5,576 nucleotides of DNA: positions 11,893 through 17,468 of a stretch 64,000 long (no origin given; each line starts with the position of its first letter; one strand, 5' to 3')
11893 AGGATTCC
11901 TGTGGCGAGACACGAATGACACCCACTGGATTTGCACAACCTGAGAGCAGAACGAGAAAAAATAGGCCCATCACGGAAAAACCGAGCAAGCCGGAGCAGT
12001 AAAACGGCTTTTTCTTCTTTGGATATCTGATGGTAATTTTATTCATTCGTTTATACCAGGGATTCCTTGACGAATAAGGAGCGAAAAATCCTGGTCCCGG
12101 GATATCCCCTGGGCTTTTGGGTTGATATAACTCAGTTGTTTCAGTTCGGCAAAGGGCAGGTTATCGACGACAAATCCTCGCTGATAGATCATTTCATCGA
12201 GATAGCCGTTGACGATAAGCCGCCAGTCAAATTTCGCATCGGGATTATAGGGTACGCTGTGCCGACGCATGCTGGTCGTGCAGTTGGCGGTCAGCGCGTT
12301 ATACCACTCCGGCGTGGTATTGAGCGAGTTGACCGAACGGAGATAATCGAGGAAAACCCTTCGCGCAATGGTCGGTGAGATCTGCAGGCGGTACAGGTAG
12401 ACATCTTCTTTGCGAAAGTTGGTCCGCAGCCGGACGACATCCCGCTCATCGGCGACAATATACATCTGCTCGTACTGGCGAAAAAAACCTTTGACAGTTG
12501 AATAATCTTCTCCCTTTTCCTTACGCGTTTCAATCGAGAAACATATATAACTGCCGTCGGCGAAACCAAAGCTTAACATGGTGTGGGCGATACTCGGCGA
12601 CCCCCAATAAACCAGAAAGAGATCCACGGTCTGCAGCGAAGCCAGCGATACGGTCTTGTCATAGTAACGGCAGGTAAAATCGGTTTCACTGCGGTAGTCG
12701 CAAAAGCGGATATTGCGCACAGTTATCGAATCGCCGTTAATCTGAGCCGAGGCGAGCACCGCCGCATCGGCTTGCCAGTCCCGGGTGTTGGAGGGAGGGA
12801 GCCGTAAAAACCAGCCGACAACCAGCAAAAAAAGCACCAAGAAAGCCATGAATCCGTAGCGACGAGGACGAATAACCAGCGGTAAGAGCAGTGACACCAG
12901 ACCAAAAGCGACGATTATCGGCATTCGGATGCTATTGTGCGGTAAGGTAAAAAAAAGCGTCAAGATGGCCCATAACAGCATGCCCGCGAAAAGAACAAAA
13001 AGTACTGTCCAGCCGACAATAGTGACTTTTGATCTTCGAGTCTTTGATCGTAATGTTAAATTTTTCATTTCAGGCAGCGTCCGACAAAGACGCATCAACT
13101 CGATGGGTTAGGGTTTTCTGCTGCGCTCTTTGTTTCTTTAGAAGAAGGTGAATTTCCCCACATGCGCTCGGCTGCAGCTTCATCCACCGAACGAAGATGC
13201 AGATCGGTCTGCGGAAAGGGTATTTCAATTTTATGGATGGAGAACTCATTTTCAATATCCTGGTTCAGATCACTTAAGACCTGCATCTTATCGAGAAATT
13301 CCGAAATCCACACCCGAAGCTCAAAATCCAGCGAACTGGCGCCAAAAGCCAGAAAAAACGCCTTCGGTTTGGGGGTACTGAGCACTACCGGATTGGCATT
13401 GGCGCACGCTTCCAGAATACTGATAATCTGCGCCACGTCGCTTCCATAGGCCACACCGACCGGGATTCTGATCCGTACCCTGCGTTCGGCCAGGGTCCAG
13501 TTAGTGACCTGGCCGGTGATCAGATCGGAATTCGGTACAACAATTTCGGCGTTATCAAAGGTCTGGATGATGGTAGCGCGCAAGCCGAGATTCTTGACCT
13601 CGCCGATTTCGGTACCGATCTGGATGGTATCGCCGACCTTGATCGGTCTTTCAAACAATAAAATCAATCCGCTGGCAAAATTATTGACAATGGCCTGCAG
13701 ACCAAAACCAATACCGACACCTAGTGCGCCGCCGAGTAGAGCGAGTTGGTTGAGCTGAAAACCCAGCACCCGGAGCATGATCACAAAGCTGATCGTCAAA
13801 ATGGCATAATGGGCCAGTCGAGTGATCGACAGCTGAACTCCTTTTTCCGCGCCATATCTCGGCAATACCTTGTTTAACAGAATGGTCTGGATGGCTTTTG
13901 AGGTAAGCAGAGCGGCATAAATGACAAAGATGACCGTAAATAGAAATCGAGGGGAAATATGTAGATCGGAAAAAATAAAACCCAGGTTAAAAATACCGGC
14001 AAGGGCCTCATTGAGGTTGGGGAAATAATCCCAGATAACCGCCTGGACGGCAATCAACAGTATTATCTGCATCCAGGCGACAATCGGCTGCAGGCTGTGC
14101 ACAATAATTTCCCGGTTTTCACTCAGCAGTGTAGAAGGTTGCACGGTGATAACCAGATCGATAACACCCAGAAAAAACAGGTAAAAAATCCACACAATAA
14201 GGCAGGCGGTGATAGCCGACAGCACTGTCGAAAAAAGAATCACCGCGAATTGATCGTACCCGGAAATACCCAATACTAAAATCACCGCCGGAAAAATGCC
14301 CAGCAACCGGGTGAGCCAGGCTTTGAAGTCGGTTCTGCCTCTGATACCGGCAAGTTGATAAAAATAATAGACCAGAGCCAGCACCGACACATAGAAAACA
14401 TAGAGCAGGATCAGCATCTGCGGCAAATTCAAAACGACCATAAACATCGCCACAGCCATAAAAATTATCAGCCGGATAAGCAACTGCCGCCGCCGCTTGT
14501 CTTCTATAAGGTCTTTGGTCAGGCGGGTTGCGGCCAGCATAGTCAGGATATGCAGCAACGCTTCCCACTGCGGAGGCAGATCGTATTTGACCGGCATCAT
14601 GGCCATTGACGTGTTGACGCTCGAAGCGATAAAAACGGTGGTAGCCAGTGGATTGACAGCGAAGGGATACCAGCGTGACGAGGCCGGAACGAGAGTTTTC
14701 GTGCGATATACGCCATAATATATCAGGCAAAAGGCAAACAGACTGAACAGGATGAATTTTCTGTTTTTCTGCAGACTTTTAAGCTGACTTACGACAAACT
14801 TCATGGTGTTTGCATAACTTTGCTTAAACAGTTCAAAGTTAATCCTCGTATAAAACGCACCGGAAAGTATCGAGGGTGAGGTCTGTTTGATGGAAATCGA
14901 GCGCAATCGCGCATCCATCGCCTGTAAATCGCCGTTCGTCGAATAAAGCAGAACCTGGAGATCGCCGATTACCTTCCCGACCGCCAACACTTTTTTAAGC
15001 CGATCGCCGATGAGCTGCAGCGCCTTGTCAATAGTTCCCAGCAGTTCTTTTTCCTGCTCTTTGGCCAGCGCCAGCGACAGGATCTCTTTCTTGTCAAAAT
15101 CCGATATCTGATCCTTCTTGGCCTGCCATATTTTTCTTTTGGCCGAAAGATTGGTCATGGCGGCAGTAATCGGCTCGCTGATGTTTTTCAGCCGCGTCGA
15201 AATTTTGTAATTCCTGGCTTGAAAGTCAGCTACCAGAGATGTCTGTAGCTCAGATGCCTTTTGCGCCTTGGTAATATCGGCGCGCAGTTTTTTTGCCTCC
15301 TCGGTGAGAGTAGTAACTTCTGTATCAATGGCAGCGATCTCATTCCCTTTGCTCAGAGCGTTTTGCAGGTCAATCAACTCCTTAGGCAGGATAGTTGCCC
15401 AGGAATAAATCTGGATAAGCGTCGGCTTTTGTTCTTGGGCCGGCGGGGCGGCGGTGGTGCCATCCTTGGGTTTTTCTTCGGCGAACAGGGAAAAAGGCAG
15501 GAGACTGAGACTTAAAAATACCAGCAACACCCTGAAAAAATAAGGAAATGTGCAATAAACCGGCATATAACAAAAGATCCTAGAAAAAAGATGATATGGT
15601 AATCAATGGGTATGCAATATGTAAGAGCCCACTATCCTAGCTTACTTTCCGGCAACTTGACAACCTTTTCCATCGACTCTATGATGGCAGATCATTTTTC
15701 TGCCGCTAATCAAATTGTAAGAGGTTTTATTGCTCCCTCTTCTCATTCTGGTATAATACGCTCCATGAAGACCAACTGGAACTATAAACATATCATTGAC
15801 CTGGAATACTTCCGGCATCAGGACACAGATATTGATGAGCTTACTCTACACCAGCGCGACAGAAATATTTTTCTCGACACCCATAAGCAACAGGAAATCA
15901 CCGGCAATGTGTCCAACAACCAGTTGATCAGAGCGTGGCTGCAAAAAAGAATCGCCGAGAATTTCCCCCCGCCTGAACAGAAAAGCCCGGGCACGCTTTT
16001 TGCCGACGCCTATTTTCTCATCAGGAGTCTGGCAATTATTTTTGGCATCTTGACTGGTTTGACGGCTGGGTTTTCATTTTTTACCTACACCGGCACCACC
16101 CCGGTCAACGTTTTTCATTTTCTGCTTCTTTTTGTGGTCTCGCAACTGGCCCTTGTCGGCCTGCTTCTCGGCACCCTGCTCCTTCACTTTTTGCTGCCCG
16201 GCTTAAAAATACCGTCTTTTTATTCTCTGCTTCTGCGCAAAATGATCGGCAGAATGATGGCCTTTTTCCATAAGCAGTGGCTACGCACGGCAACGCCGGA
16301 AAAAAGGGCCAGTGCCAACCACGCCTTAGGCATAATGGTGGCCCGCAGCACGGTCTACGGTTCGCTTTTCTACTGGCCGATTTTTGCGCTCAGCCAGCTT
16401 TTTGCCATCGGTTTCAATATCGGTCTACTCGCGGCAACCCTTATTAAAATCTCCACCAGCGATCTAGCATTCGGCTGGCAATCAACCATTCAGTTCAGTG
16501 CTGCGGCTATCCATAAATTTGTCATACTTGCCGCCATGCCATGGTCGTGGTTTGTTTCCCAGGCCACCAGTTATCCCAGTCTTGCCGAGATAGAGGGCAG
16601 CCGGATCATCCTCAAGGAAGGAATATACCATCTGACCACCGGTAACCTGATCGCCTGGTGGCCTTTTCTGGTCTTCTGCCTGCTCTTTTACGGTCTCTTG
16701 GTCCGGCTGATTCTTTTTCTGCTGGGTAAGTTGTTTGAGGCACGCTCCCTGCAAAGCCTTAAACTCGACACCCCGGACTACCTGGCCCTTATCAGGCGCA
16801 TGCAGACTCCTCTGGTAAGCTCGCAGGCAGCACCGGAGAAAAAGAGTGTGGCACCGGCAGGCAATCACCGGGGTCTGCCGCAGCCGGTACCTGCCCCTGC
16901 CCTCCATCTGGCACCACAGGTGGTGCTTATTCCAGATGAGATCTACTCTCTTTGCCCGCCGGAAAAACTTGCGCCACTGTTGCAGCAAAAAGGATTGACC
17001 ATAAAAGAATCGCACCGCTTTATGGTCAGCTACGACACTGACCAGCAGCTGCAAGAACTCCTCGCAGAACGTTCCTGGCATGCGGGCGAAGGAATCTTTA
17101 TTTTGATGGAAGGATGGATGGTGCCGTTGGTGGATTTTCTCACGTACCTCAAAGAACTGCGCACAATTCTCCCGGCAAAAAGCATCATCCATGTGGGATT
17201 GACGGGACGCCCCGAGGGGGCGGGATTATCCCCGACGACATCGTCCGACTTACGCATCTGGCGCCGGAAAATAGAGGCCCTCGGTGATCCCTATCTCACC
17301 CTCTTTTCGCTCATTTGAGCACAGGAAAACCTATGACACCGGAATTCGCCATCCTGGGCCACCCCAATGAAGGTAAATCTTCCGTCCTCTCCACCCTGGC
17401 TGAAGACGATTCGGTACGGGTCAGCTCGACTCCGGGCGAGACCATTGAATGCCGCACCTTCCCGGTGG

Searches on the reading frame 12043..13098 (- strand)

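Call 32: search_protein_families(library=pfam, proteins=[window:12043-13098:-], max_evalue=0.001)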
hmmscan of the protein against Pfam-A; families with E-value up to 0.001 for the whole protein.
window:12043-13098:- (351 aa): 1 family
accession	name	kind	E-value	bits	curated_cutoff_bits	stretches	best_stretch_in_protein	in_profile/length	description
PF13387.12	Lnb_N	-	1.3e-43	149.1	22.2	1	144-289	4-156/175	Lnb N-terminal periplasmic domain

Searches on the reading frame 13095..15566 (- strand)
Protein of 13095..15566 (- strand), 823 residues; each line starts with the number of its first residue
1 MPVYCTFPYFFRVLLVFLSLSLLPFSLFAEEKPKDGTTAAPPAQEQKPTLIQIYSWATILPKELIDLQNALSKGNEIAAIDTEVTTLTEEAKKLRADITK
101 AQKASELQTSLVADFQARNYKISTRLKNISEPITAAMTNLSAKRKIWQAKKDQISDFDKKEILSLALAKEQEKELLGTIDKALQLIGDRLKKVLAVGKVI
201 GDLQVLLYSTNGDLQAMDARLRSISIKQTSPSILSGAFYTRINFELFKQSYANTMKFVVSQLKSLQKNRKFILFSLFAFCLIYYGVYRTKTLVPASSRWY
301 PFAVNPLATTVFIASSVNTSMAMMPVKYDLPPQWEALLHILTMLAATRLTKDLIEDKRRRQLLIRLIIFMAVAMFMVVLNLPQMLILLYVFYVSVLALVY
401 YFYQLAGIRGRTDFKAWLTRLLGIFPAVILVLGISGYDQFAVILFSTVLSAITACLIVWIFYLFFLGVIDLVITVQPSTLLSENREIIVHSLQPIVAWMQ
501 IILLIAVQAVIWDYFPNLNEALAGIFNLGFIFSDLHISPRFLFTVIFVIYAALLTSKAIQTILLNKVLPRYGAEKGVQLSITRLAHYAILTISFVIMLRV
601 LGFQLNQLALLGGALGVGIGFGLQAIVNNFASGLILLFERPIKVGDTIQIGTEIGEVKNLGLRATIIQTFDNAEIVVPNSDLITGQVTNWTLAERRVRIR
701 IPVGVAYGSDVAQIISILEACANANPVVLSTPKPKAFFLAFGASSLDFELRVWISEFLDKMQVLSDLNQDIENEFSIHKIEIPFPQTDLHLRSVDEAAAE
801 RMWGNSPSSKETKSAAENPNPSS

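Call 32: search_protein_families(library=pfam, proteins=[window:13095-15566:-], max_evalue=0.001)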
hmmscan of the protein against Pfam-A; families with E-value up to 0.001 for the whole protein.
window:13095-15566:- (823 aa): 2 families
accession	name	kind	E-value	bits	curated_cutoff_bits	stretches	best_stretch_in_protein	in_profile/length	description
PF00924.24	MS_channel_2nd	-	1.1e-23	83.5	20.2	1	626-691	2-67/68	Mechanosensitive ion channel, beta-domain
PF21082.3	MS_channel_3rd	-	8.1e-18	65.1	21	1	699-782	1-88/88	Mechanosensitive ion channel MscS, C-terminal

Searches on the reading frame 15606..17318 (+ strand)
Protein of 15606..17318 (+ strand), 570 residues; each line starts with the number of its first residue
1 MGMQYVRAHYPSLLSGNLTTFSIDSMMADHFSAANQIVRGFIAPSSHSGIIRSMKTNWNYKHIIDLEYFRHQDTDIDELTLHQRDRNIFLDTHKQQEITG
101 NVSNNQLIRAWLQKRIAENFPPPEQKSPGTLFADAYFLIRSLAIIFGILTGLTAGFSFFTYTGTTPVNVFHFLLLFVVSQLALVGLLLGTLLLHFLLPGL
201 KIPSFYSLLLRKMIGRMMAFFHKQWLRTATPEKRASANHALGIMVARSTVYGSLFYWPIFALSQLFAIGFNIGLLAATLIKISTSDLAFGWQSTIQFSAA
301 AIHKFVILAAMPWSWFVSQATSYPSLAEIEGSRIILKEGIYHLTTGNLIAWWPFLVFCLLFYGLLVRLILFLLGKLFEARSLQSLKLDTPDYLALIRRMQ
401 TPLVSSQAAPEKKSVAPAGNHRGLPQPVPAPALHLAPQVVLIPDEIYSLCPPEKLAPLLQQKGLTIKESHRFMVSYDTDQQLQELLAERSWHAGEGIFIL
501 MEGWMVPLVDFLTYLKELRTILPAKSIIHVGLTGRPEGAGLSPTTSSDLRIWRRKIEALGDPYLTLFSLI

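Call 32: search_protein_families(library=pfam, proteins=[window:15606-17318:+], max_evalue=0.001)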
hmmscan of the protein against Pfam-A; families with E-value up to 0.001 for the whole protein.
window:15606-17318:+ (570 aa): 1 family
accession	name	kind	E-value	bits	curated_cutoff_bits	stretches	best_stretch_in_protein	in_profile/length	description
PF11067.13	DUF2868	-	2.7e-64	218.1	26.8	1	236-561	13-315/315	Protein of unknown function (DUF2868)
